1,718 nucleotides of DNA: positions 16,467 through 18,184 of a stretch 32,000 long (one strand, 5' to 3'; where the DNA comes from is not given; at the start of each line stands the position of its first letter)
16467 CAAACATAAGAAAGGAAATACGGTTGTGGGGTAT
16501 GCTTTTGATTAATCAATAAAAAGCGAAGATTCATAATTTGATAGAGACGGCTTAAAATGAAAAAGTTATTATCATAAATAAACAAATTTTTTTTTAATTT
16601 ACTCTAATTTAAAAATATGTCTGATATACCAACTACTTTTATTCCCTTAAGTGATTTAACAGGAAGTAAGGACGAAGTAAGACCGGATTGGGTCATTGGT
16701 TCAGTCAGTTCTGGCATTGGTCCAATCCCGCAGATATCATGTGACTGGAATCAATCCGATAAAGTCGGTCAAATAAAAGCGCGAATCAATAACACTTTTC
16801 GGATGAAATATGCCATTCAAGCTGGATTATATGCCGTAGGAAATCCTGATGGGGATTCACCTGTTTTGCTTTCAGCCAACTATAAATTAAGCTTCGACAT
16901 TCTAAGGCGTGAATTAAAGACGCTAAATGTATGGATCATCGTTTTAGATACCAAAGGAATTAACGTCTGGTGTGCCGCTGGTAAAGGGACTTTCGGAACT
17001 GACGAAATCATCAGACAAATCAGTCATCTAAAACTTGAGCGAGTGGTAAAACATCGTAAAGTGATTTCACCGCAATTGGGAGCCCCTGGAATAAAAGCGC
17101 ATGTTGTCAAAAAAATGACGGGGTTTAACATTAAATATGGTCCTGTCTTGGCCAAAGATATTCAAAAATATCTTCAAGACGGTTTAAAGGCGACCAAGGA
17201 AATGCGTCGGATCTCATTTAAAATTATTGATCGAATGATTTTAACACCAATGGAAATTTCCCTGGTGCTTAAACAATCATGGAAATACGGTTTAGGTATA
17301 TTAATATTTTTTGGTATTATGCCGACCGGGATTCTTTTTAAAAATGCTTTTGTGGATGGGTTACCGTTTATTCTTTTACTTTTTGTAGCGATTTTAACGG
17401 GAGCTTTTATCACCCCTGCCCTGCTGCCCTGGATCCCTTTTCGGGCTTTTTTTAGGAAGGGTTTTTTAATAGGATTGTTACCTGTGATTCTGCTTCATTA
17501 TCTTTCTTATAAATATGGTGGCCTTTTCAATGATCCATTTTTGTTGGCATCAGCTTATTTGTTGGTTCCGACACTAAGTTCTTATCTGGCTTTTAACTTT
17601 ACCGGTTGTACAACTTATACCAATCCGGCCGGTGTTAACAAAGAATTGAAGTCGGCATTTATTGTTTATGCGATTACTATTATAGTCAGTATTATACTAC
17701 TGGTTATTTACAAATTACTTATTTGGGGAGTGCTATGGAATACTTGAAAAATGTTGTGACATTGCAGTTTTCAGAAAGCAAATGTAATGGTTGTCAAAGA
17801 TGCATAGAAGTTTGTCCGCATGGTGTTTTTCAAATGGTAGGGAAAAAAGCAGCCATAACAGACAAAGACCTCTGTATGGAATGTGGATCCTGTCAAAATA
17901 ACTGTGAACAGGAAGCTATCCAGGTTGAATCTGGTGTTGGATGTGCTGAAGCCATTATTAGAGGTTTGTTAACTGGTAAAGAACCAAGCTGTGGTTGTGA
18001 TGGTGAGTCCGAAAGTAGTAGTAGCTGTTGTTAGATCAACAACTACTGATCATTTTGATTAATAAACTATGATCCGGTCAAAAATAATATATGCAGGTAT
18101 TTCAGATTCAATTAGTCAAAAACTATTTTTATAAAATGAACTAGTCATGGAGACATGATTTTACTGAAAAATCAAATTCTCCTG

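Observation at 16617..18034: Complete hgcA-hgcB mercury-methylation gene pair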

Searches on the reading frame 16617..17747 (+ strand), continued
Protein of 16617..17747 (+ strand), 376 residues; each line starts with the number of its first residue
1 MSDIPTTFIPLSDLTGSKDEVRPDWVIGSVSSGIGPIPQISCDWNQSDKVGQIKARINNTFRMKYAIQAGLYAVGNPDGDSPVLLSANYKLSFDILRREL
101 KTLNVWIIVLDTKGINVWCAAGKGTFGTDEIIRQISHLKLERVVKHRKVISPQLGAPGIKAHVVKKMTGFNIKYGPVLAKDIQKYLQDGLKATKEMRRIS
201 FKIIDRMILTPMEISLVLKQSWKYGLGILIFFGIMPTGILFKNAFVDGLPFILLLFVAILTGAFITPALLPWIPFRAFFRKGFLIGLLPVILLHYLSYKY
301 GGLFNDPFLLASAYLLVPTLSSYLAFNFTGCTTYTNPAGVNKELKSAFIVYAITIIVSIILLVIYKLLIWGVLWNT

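Call 36: find_encoding_contigs(protein=P0014, flank=8000, max_places=1)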
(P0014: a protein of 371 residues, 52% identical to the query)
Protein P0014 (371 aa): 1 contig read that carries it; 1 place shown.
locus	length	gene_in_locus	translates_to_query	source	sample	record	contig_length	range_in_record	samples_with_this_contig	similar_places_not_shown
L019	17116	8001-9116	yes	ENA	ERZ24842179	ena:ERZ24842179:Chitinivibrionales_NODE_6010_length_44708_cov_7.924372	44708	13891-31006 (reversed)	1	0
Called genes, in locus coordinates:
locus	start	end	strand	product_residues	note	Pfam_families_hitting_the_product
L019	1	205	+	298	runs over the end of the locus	PF00132:Hexapep (weak)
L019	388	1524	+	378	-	PF00266:Aminotran_5, PF01212:Beta_elim_lyase, PF01041:DegT_DnrJ_EryC1 (weak), PF00282:Pyridoxal_deC (weak)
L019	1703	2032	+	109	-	PF12840:HTH_20 (weak), PF01022:HTH_5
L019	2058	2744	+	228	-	PF04208:MtrA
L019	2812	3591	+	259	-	-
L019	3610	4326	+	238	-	PF13386:DsbD_2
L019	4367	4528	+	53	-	-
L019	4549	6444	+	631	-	PF00122:E1-E2_ATPase, PF00702:Hydrolase, PF08282:Hydrolase_3 (faint)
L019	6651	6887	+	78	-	-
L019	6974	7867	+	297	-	PF01040:UbiA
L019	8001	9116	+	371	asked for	PF03599:CdhD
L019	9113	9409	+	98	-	PF13183:Fer4_8 (faint), PF14697:Fer4_21 (faint), PF00037:Fer4 (weak), PF13237:Fer4_10 (weak), PF12838:Fer4_7, PF13187:Fer4_9, PF00037:Fer4 (weak), PF12837:Fer4_6 (weak), +1 more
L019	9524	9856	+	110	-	-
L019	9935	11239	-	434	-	PF01408:GFO_IDH_MocA (faint), PF03447:NAD_binding_3, PF00742:Homoserine_dh, PF01842:ACT (weak)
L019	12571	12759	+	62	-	-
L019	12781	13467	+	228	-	PF06848:Disaggr_repeat, PF24517:CBM96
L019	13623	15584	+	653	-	PF19494:DUF6029 (faint)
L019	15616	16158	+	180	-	PF08534:Redoxin, PF00578:AhpC-TSA, PF13905:Thioredoxin_8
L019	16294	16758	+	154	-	-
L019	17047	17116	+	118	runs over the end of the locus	-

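Call 37: predict_structure(alignment_id=A2)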
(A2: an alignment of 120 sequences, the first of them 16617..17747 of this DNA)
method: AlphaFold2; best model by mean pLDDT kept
length: 376 residues; sequences in the alignment: 120
mean_pLDDT: 88.6   pTM: 0.81
mean pLDDT of the five models: 88.6, 87.5, 87.4, 86.2, 83.5
residues with pLDDT >= 90: 264; 70-90: 73; 50-70: 22; < 50: 17
segments of 3 or more residues with pLDDT < 50: 1-8, 10-12
pLDDT, mean of each block of 10 residues (from residue 1): 43 50 93 97 95 87 91 98 96 95 97 67 76 98 98 89 98 95 97 92 81 83 94 95 93 94 91 89 96 92 87 97 85 71 93 97 95 78
secondary structure, 60 per line:
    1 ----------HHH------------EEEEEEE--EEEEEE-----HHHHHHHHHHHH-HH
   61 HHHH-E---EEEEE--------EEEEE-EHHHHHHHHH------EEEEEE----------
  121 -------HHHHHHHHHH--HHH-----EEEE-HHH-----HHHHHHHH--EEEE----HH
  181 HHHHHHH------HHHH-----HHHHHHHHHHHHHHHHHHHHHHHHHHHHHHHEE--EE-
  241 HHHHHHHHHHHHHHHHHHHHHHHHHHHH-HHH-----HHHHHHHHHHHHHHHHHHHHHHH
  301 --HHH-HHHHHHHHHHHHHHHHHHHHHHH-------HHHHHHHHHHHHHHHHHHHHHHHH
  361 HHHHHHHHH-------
elements in order: E26-32 E35-40 H46-57 H59-64 E70-74 E83-87 H90-98 E105-110 H128-137 E148-151 H161-168 E171-174 H179-187 H194-197 H203-233 H241-268 H278-300 H307-329 H337-369

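Call 41: fold_search(model_id=the predicted structure, library=pdb)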
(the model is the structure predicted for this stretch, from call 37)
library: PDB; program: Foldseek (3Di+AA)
matches with E <= 10: 264; with E <= 0.001: 6
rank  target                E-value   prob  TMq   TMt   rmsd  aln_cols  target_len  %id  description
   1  9a0b_A                5.7e-20  1.00  0.56  0.62   6.3       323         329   33  Structure determination of the HgcAB complex using metagenome sequence data, coevolution analysis, and ab initio struc (released 2020-06-12)
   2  2ycl_A                3.6e-07  1.00  0.30  0.26   2.3       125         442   24  complete structure of the corrinoid,iron-sulfur protein including the N-terminal domain with a 4Fe-4S cluster (released 2011-06-08)
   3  4c1n_G                1.0e-06  1.00  0.30  0.26   2.3       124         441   24  Corrinoid protein reactivation complex with activator (released 2014-08-13)
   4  2h9a_A                2.7e-06  1.00  0.30  0.29   2.4       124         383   24  Corrinoid Iron-Sulfur Protein (released 2006-09-26)
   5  4djd_C                3.6e-06  1.00  0.30  0.25   2.7       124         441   22  Crystal structure of folate-free corrinoid iron-sulfur protein (CFeSP) in complex with its methyltransferase (MeTr) (released 2012-03-14)
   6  9fzy_F                4.0e-06  1.00  0.29  0.25   4.0       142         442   23  Structure of carbon monoxide dehydrogenase/acetyl-CoA synthase (CODH/ACS) in complex with corrinoid iron-sulfur protei (released 2025-02-05)
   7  1qv9_A                3.5e-02  0.38  0.18  0.22  19.7       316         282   10  Coenzyme F420-dependent methylenetetrahydromethanopterin dehydrogenase (Mtd) from Methanopyrus kandleri: A methanogeni (released 2003-11-11)
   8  9c7j_B                4.3e-01  0.18  0.17  0.20  19.7       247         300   12  Crystal structure of caryolan-1-ol synthase complexed with 2-fluorofarnesyl diphosphate (released 2024-11-06)
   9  8qt6                  5.7e-01  0.12  0.13  0.13  13.2       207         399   14  Cryo-EM structure of Streptococcus pneumoniae NADPH oxidase (released 2024-07-24)
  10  8ze9                  7.1e-01  0.16  0.18  0.22  10.0       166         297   10  ESTS1 phthalate ester degrading esterase from Sulfobacillus acidophilus S154A mutant in complex with diethylhexyl phthal (released 2024-12-25)
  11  3g02_B                8.0e-01  0.11  0.18  0.18  15.4       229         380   13  Structure of enantioselective mutant of epoxide hydrolase from Aspergillus niger generated by directed evolution (released 2009-06-09)
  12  6rkw_B                8.4e-01  0.12  0.18  0.10  20.8       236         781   14  CryoEM structure of the complete E. coli DNA Gyrase complex bound to a 130 bp DNA duplex (released 2019-11-06)
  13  4qla_B                8.9e-01  0.14  0.19  0.19  13.4       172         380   14  Crystal structure of juvenile hormone epoxide hydrolase from the silkworm Bombyx mori (released 2014-09-03)
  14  5ie2_A                9.4e-01  0.20  0.15  0.12   5.4       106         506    9  Crystal structure of a plant enzyme (released 2016-12-07)
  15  6vxf_A                9.4e-01  0.07  0.15  0.11  16.7       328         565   10  Structure of apo-closed ABCG2 (released 2020-05-13)
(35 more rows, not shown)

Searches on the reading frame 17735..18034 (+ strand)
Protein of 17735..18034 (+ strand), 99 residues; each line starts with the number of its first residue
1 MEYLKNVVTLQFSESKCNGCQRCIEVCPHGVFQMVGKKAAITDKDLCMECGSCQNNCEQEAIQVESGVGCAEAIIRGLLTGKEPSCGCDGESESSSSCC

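Call 3: search_protein_families(library=ncbifam, proteins=[window:17735-18034:+], max_evalue=0.01)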
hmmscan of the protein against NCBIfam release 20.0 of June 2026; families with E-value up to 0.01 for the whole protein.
window:17735-18034:+ (99 aa): 66 families (the best 25 are shown)
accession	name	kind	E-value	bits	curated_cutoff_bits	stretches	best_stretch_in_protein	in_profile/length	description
NF040864.1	HgcB_ferredoxin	equivalog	3.9e-35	119.5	99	1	2-99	1-93/93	mercury methylation ferredoxin HgcB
NF043039.1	HgcAB_like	equivalog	1.5e-13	51.1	285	1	7-63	292-350/350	HgcAB-like fusion protein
TIGR02179.1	PorD_KorD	subfamily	3e-09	36.9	60.05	1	12-65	22-75/78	2-oxoacid:acceptor oxidoreductase, delta subunit, pyruvate/2-ketoisovalerate family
NF038196.1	ferrodoxin_EFR1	subfamily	4.3e-09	36.8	75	1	14-66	183-233/242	EFR1 family ferrodoxin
TIGR04395.1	cutC_activ_rSAM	equivalog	5.5e-09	35.7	360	1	9-68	48-109/309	choline TMA-lyase-activating enzyme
TIGR02494.1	PFLE_PFLC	subfamily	8.9e-09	35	174.35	1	5-77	38-112/293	glycyl-radical enzyme activating protein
TIGR04105.1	FeFe_hydrog_B1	subfamily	1e-08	34.3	450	1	15-73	111-169/462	monomeric [FeFe] hydrogenase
NF043069.1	T4HPD_activ_SAM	equivalog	1.3e-08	34.6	425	1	9-64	45-99/299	trans-4-hydroxy-L-proline dehydratase activase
NF040770.1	hetero_SS_HdrA2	exception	1.4e-08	33.3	1100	1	8-65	570-626/777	CoB-CoM heterodisulfide reductase HdrA2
NF045874.1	Vhu_polyferre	exception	2.7e-08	33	600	1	5-79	186-260/381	F420-non-reducing hydrogenase associated-polyferredoxin VhuB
NF001988.0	PRK00783.1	equivalog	4.2e-08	33.2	153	1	4-65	160-221/266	DNA-directed RNA polymerase subunit D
NF040684.1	PorD_Arch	equivalog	7.3e-08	32.4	120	1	12-65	29-82/85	pyruvate synthase subunit PorD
TIGR02700.1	flavo_MJ0208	hypoth_equivalog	1e-07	31.5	251.35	1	11-64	144-196/234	dihydromethanopterin reductase (acceptor)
NF007203.0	PRK09624.1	equivalog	1.4e-07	31.6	171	1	7-64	43-100/105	pyuvate ferredoxin oxidoreductase subunit delta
NF006221.0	PRK08348.1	subfamily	1.6e-07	31.1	124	1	10-65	39-95/136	NADH-plastoquinone oxidoreductase subunit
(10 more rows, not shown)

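Call 4: search_protein_families(library=pfam, proteins=[window:17735-18034:+], max_evalue=0.01)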
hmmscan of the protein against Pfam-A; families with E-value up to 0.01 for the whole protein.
window:17735-18034:+ (99 aa): 13 families
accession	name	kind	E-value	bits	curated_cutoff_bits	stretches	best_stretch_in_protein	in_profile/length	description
PF00037.32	Fer4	-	3.9e-13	49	21.1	2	11-31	2-22/24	4Fe-4S binding domain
PF12838.12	Fer4_7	-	1.1e-10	42.3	27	2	16-60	1-51/52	4Fe-4S dicluster domain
PF13187.11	Fer4_9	-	1.8e-08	34.7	27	1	16-62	1-52/52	4Fe-4S dicluster domain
PF12797.12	Fer4_2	-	1.8e-08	34.3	24.5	2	13-28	6-21/22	4Fe-4S binding domain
PF12837.12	Fer4_6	-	3e-08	33.6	25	1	11-32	3-24/24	4Fe-4S binding domain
PF13237.11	Fer4_10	-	3.1e-07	30.7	25.5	1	12-57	4-52/53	4Fe-4S dicluster domain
PF25160.1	LdpA_Fe-S-bd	-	6.6e-07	29.4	27.6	1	12-35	23-46/49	LdpA Fe-S cluster-binding domain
PF14697.11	Fer4_21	-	7.9e-07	29.6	35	1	10-34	34-59/59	4Fe-4S dicluster domain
PF12800.12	Fer4_4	-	2.2e-06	28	24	1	15-28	2-15/17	4Fe-4S binding domain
PF13484.11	Fer4_16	-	4.7e-05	24.5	30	1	16-35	1-20/66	4Fe-4S double cluster binding domain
PF17179.9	Fer4_22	-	0.00032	21.9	27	1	9-30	73-94/95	4Fe-4S dicluster domain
PF13183.11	Fer4_8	-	0.00083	20.3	27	1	15-31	52-68/68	4Fe-4S dicluster domain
PF13370.11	Fer4_13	-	0.0091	17.1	24.5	0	15-40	4-28/58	4Fe-4S single cluster domain of Ferredoxin I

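Call 7: search_solved_structures(query=window:17735-18034:+, max_evalue=0.001, show_alignments=1)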
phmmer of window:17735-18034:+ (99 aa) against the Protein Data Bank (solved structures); distinct sequences matched with E-value up to 0.001: 41.
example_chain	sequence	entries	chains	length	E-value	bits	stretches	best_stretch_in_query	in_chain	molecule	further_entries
9sw6_G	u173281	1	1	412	9e-21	77.1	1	5-72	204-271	Polyferredoxin protein MvhB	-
9sfi_O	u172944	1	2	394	1.6e-16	63.5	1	5-72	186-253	Ferredoxin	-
9sw6_H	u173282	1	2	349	2.8e-12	49.9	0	13-65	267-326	Tungsten formylmethanofuran dehydrogenase, subunit F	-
5t5i_F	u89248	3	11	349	4.1e-12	49.4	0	13-65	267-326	Tungsten formylmethanofuran dehydrogenase subunit fwdF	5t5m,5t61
9sfi_T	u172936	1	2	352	7.8e-11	45.3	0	12-65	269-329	4Fe-4S ferredoxin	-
7bkb_K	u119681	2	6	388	7.2e-10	42.2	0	12-65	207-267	Formylmethanofuran dehydrogenase, subunit F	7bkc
8rvu_a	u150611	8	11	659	1e-07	35.3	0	15-62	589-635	H(2):CoB-CoM heterodisulfide,ferredoxin reductase subunit A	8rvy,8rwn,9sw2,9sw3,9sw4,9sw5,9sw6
8rvv_A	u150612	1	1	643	1.2e-07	35.1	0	15-62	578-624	H(2):CoB-CoM heterodisulfide,ferredoxin reductase subunit A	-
8a6t_B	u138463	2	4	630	1.4e-07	34.8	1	11-62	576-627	Electron bifurcating hydrogenase subunit HydB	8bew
7np8_A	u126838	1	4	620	2.5e-07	34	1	11-66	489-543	Coenzyme F420-dependent sulfite reductase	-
5odc_A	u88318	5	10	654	3e-07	33.7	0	15-63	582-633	Heterodisulfide reductase, subunit A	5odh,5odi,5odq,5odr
9sfi_A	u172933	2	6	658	8.7e-07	32.3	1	10-65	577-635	CoB--CoM heterodisulfide reductase iron-sulfur subunit A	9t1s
8bj7_A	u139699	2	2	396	1.7e-06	31.3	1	10-63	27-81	Periplasmic [Fe] hydrogenase large subunit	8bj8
9r9v_A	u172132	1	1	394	1.8e-06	31.3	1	10-63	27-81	Periplasmic [Fe] hydrogenase large subunit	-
6sg2_AAA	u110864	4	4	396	1.8e-06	31.3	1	10-63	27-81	Periplasmic [Fe] hydrogenase large subunit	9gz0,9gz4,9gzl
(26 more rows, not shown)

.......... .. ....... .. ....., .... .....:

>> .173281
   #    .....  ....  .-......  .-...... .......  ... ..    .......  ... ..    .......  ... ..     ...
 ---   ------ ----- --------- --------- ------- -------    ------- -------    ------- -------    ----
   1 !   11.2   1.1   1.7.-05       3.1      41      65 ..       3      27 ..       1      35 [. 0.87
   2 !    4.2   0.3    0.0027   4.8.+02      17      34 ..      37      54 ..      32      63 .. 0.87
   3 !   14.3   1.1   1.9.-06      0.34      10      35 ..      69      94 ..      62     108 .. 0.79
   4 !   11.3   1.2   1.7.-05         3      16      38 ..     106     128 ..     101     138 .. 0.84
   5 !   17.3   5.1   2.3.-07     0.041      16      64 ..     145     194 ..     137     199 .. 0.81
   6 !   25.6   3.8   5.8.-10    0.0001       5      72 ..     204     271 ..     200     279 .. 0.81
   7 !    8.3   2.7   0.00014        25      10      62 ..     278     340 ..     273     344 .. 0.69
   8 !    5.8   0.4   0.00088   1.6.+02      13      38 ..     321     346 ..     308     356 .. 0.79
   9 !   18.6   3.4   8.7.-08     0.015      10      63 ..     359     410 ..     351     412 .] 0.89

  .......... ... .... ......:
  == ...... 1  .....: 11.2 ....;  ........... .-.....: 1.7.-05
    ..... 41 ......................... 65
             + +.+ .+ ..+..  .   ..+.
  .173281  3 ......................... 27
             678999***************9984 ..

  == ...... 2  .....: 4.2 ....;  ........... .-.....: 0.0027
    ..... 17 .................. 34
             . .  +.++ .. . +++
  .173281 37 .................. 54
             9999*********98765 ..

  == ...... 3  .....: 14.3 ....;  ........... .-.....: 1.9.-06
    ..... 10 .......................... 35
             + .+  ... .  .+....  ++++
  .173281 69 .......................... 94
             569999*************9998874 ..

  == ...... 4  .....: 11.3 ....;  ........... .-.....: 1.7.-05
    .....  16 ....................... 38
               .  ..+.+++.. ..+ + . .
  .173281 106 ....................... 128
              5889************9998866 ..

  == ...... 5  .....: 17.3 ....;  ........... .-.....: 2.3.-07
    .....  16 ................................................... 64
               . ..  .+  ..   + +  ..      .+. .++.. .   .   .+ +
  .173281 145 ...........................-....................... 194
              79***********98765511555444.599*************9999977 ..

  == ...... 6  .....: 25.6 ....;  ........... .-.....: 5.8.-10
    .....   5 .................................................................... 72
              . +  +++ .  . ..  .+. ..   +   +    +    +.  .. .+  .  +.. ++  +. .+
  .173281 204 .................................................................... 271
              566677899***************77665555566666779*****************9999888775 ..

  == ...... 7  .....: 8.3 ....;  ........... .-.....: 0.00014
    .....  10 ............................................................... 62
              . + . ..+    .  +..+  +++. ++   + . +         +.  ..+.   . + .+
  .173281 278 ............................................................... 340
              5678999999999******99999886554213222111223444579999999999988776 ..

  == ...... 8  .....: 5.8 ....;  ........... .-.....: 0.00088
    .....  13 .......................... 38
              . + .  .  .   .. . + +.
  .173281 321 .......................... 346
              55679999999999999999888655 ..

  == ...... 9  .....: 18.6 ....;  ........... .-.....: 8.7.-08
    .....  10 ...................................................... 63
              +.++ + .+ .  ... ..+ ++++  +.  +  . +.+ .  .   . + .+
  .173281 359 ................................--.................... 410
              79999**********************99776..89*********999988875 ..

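Call 29: find_homologous_proteins(query=window:17735-18034:+, max_evalue=0.00001)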
Query window:17735-18034:+ (99 aa): 963 proteins with E <= 0.00001 among 965 candidates; the best 120 are listed.
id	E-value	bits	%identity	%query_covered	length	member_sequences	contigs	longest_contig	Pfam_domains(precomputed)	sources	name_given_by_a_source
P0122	1.4e-57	210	99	100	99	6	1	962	PF14697.12,PF12797.13,PF12837.13,PF00037.33,PF12838.13,PF25160.2,PF13237.12,PF12800.13,PF13187.12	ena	-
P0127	2.4e-44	167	78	100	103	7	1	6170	PF12797.13,PF12837.13,PF00037.33,PF12838.13,PF13237.12,PF13183.12,PF13187.12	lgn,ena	-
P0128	3.1e-37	145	67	99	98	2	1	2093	PF14697.12,PF12837.13,PF13484.12,PF12838.13,PF13534.12,PF12800.13,PF12797.13,PF00037.33,PF25160.2,PF13237.12,PF13183.12,PF13187.12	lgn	-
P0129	1.9e-35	139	68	92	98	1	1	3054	PF14697.12,PF17179.10,PF12837.13,PF13484.12,PF12838.13,PF13534.12,PF12800.13,PF12797.13,PF00037.33,PF25160.2,PF13237.12,PF13183.12,PF13187.12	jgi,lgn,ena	-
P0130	3.6e-35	138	68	100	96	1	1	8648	PF14697.12,PF12837.13,PF13484.12,PF12838.13,PF13534.12,PF12800.13,PF12797.13,PF00037.33,PF25160.2,PF13237.12,PF13183.12,PF13187.12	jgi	jgi:NAD-dependent dihydropyrimidine dehydrogenase PreA subunit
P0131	5.5e-35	137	65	86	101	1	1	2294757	PF14697.12,PF17179.10,PF12837.13,PF13484.12,PF12838.13,PF13534.12,PF12800.13,PF12797.13,PF00037.33,PF25160.2,PF13237.12,PF13183.12,PF13187.12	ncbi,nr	ncbi:MAG: 4Fe-4S binding protein [Nitrospirota bacterium]|nr:MAG: 4Fe-4S binding protein [Nitrospiro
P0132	1.8e-34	136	62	99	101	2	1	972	PF14697.12,PF12837.13,PF13484.12,PF12838.13,PF13534.12,PF12800.13,PF12797.13,PF00037.33,PF25160.2,PF13237.12,PF13183.12,PF13187.12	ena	-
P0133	2.5e-34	135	65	100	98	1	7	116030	PF14697.12,PF12797.13,PF12837.13,PF00037.33,PF13484.12,PF12838.13,PF25160.2,PF13237.12,PF13183.12,PF12800.13,PF13187.12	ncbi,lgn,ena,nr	ncbi:ferredoxin-1 [bacterium BMS3Abin07]|nr:ferredoxin-1 [bacterium BMS3Abin07] GBE31205.1 ferredoxi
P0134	2.7e-34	135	64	100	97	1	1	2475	PF14697.12,PF12797.13,PF12837.13,PF00037.33,PF13484.12,PF12838.13,PF25160.2,PF13237.12,PF13183.12,PF13187.12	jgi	jgi:NAD-dependent dihydropyrimidine dehydrogenase PreA subunit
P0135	3.4e-34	135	62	99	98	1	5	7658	PF14697.12,PF12837.13,PF13484.12,PF12838.13,PF13534.12,PF12800.13,PF12797.13,PF00037.33,PF25160.2,PF13237.12,PF13183.12,PF13187.12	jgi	jgi:ferredoxin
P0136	4.8e-34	134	61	100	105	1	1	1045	PF14697.12,PF12797.13,PF12837.13,PF00037.33,PF13484.12,PF12838.13,PF25160.2,PF13237.12,PF13183.12,PF12800.13,PF13187.12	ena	-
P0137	5.2e-34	134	62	100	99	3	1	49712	PF14697.12,PF12797.13,PF12837.13,PF00037.33,PF13484.12,PF12838.13,PF25160.2,PF13237.12,PF13183.12,PF13187.12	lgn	-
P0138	5.3e-34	134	69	90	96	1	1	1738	PF14697.12,PF12797.13,PF12837.13,PF00037.33,PF13484.12,PF12838.13,PF13534.12,PF25160.2,PF13237.12,PF13183.12,PF13187.12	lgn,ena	-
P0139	6.3e-34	134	66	96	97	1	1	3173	PF14697.12,PF12797.13,PF12837.13,PF00037.33,PF13484.12,PF12838.13,PF25160.2,PF13237.12,PF12800.13,PF13187.12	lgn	-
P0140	7.2e-34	134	66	98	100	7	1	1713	PF14697.12,PF12797.13,PF12837.13,PF00037.33,PF13484.12,PF12838.13,PF13237.12,PF13183.12,PF13187.12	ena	-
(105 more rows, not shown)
